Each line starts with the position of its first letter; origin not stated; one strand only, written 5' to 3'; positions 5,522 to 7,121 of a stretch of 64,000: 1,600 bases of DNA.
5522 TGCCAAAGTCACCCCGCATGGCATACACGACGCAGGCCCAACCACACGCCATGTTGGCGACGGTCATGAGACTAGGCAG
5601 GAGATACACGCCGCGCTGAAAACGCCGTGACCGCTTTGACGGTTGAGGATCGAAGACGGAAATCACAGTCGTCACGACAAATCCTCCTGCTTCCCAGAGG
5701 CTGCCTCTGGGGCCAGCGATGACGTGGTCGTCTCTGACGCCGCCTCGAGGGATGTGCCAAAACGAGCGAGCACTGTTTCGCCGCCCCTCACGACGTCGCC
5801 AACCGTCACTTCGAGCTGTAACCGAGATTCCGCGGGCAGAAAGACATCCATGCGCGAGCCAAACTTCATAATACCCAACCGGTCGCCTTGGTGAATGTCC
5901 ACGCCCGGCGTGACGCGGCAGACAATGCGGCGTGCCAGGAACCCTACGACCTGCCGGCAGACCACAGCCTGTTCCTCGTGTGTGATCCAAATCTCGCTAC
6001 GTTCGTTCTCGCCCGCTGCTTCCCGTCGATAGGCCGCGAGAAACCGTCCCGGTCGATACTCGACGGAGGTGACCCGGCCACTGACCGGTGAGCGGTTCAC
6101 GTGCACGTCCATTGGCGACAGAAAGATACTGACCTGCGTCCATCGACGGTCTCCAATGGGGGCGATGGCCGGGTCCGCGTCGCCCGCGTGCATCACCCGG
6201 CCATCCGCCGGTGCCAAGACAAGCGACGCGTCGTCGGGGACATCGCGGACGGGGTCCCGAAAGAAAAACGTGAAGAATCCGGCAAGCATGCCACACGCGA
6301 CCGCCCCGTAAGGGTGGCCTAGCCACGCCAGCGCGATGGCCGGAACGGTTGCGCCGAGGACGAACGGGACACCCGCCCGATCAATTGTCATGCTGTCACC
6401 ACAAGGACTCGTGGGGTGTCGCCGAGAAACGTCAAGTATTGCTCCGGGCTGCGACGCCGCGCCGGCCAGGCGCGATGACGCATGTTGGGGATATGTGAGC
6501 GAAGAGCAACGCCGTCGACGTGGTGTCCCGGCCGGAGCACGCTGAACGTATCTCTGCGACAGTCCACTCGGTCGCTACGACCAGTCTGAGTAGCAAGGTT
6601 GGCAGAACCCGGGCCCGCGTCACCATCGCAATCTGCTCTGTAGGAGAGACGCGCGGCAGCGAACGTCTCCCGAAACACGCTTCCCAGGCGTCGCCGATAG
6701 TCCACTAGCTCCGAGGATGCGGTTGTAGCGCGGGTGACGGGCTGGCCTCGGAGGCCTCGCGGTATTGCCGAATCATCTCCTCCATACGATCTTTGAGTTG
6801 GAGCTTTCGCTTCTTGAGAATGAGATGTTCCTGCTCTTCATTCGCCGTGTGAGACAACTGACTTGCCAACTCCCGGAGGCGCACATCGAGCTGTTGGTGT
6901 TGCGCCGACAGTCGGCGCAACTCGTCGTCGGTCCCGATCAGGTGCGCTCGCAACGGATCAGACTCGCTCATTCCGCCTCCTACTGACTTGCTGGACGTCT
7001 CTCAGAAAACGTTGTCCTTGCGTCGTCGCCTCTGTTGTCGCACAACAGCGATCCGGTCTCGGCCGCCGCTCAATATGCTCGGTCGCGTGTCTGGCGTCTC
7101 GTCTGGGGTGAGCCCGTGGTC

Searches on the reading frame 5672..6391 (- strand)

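Call 101: search_protein_families(library=pfam, proteins=[window:5672-6391:-], max_evalue=0.001)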
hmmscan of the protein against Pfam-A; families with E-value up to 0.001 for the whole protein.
window:5672-6391:- (239 aa): 1 family
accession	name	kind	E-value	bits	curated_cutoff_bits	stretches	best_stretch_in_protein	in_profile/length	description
PF02666.20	PS_Dcarbxylase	-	4.6e-44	150.9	22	1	37-208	2-197/198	Phosphatidylserine decarboxylase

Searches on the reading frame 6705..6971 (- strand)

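Call 101: search_protein_families(library=pfam, proteins=[window:6705-6971:-], max_evalue=0.001)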
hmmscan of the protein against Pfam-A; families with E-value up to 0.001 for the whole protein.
window:6705-6971:- (88 aa): 1 family
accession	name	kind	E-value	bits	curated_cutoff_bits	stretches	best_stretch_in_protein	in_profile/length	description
PF04325.18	DUF465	-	3.3e-06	27.5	25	1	18-66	1-47/48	Protein of unknown function (DUF465)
